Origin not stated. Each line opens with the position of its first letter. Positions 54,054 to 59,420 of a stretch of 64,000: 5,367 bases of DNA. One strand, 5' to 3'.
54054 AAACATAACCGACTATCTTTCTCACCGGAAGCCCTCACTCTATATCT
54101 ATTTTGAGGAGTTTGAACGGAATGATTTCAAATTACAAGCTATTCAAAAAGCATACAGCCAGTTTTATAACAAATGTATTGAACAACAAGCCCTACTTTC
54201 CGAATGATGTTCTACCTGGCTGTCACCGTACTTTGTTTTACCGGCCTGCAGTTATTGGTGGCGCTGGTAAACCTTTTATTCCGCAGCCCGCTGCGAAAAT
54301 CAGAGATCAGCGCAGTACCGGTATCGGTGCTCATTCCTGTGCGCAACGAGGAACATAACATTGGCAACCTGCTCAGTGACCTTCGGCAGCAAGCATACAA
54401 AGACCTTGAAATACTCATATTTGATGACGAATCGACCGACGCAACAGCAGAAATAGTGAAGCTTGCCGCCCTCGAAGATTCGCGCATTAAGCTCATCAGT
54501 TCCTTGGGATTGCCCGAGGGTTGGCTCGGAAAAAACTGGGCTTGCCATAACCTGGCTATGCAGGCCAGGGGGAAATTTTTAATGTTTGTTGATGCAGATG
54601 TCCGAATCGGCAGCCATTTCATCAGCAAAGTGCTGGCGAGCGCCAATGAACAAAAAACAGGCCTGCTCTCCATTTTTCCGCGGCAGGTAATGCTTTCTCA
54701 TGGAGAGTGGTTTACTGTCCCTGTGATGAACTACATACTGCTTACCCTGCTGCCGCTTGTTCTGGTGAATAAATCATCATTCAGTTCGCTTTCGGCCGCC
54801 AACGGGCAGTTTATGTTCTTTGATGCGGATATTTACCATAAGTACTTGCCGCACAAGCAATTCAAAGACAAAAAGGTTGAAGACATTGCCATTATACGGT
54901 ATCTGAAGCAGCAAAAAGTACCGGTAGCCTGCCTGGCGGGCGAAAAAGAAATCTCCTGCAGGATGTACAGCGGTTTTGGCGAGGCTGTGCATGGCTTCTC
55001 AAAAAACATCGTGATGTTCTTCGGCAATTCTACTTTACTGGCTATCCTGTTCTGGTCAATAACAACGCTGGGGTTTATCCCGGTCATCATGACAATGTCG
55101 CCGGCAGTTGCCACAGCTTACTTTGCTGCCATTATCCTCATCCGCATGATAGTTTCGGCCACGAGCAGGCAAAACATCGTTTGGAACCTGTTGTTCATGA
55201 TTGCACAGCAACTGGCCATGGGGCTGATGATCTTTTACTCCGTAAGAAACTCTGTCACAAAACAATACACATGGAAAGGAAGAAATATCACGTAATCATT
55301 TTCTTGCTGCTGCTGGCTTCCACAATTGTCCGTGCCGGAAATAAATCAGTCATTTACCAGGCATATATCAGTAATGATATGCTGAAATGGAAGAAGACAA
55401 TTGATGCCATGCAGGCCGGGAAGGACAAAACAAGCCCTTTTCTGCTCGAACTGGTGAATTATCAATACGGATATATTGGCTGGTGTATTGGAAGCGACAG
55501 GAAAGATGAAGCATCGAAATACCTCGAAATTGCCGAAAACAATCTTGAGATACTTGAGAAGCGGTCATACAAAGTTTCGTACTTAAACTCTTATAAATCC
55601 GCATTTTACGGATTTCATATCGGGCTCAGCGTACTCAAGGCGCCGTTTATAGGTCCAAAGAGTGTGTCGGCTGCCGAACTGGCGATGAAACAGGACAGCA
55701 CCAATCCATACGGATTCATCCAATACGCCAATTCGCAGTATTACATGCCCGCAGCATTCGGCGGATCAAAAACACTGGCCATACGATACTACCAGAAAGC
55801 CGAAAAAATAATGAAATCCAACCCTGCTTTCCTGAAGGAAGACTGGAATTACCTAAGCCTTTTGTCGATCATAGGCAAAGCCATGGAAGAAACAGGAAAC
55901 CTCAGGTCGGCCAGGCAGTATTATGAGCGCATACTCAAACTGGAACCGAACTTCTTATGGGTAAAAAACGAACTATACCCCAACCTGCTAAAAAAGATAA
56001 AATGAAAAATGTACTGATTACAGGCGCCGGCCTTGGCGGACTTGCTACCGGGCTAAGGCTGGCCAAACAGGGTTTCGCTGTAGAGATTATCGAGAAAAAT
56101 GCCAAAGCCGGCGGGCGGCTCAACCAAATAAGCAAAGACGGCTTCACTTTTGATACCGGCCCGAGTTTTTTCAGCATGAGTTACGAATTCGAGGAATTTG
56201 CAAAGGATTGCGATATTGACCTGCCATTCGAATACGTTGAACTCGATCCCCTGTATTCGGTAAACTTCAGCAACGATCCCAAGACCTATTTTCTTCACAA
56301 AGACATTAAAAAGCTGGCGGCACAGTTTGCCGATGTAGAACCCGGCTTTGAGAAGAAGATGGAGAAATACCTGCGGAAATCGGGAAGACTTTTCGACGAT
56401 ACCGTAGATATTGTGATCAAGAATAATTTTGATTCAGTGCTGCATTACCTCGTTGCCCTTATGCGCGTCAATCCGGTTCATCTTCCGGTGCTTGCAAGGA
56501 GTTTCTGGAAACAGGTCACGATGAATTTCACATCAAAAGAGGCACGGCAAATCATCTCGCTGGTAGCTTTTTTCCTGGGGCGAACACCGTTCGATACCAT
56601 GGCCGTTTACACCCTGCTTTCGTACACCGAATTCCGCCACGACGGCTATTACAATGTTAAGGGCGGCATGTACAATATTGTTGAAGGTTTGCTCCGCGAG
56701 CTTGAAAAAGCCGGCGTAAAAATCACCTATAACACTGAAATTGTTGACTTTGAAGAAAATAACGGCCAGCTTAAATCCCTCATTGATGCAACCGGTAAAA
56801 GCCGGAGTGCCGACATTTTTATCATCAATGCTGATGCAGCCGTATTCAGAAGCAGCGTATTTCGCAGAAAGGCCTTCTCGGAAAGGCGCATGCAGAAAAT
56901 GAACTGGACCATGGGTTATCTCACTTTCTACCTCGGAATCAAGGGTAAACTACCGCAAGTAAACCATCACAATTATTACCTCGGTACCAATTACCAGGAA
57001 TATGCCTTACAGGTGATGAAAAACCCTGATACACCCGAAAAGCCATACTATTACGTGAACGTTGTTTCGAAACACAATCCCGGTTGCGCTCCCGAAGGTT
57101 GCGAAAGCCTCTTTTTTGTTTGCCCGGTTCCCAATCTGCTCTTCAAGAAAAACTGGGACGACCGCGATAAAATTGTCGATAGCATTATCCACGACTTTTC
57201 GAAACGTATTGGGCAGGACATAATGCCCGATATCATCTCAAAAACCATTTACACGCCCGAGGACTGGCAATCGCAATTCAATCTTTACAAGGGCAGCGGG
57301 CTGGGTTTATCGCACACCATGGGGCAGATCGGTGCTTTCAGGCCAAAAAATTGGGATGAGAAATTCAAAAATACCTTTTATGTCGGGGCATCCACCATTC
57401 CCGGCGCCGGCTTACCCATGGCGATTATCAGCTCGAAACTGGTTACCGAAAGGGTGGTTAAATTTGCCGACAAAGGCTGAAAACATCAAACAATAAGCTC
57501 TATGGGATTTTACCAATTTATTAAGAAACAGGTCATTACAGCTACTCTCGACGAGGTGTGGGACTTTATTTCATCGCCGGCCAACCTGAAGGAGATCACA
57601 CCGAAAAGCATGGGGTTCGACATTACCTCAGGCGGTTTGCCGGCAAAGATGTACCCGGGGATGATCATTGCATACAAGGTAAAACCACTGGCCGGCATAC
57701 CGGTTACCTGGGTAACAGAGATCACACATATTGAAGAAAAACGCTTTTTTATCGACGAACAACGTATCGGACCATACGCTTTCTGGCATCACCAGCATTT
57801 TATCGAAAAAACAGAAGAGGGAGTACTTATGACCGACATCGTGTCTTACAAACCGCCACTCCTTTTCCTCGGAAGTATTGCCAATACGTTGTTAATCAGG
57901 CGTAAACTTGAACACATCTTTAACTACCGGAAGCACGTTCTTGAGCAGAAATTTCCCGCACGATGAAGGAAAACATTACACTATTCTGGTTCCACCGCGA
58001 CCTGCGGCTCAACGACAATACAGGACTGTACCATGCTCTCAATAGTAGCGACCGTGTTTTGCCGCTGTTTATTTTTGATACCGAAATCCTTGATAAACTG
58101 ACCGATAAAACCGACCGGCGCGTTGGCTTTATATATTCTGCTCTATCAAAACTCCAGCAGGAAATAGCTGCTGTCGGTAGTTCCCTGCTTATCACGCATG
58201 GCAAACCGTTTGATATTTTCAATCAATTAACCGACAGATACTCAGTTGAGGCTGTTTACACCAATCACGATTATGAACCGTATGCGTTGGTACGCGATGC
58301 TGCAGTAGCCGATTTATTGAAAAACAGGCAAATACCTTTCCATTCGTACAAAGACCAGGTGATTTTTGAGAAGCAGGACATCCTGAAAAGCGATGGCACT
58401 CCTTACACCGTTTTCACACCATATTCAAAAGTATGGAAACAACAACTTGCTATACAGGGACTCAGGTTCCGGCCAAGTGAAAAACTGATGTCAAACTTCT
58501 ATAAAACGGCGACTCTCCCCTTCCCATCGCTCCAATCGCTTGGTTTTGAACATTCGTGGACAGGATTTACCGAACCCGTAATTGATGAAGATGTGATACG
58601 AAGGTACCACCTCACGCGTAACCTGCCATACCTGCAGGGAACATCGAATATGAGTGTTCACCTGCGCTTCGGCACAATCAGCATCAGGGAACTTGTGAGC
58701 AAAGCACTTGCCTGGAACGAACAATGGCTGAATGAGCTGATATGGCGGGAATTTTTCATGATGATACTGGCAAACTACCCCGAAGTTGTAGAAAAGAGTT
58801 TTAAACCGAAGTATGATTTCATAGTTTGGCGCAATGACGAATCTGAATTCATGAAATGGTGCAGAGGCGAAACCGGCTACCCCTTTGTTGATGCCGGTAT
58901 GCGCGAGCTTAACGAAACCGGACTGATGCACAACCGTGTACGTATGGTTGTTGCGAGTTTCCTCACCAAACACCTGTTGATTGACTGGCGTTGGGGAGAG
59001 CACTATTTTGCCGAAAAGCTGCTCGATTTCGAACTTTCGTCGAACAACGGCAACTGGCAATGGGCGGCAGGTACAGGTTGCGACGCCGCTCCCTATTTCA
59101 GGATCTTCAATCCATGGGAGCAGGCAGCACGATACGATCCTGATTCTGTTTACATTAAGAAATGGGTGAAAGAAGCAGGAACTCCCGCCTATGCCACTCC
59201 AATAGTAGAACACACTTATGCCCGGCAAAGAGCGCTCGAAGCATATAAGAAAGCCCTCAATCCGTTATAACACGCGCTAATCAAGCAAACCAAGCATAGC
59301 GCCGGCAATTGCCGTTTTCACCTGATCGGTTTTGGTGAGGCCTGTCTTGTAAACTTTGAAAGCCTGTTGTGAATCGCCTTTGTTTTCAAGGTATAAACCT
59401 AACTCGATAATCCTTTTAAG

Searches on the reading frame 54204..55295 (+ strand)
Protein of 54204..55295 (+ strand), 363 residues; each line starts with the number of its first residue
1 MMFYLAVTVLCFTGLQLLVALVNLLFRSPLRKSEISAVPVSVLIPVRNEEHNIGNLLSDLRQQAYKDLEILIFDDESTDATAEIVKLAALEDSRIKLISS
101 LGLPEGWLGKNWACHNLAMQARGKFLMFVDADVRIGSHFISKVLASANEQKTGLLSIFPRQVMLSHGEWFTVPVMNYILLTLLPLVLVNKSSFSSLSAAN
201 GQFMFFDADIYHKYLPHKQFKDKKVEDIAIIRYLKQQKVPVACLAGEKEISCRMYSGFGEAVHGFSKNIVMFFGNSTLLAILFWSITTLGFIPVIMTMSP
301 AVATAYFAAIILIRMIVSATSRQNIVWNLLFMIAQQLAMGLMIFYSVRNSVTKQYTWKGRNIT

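Call 17: search_protein_families(library=pfam, proteins=[window:54204-55295:+], max_evalue=0.001)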
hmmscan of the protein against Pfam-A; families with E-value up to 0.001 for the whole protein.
window:54204-55295:+ (363 aa): 4 families
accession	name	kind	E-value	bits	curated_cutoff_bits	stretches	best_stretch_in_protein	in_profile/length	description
PF00535.33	Glycos_transf_2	-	5.2e-21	75.7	23.3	1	41-153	1-110/168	Glycosyl transferase family 2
PF13641.12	Glyco_tranf_2_3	-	2.1e-11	44.7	27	1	39-245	2-205/230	Glycosyltransferase like family 2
PF13506.12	Glyco_transf_21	-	1.8e-07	31.2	21.7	1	109-241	17-144/174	Glycosyl transferase family 21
PF10111.15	Glyco_tranf_2_2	-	7.6e-06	26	27.3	1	41-145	1-104/276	Glycosyltransferase like family 2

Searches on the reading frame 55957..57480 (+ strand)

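Call 17: search_protein_families(library=pfam, proteins=[window:55957-57480:+], max_evalue=0.001)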
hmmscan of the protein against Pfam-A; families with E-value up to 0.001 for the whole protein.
window:55957-57480:+ (507 aa): 7 families
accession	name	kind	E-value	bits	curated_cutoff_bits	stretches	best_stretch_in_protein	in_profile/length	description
PF01593.30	Amino_oxidase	-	6.1e-24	85.5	19.8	1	26-500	1-442/443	Flavin containing amine oxidoreductase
PF13450.12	NAD_binding_8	-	2.3e-12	47.4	21.9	1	21-75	1-55/68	NAD(P)-binding Rossmann-like domain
PF01266.30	DAO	-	3.7e-09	37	27.9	0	239-295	149-204/353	FAD dependent oxidoreductase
PF03486.20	HI0933_like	-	2.5e-06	27.6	50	0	226-290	96-160/244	HI0933-like protein Rossmann domain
PF07992.20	Pyr_redox_2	-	3.1e-05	24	26.1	0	18-48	2-32/291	Pyridine nucleotide-disulphide oxidoreductase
PF00890.30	FAD_binding_2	-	0.0002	21.1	20.4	1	19-54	2-37/414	FAD binding domain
PF01494.25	FAD_binding_3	-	0.0007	19.3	22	0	18-50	3-35/349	FAD binding domain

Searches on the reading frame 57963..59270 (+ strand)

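Call 17: search_protein_families(library=pfam, proteins=[window:57963-59270:+], max_evalue=0.001)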
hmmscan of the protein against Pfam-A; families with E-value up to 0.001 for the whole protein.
window:57963-59270:+ (435 aa): 2 families
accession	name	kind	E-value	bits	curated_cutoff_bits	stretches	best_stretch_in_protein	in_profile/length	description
PF03441.19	FAD_binding_7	-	5.1e-71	238.7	27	1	255-404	1-152/203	FAD binding domain of DNA photolyase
PF00875.24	DNA_photolyase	-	1.2e-42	146.1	26.6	1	7-163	2-157/164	DNA photolyase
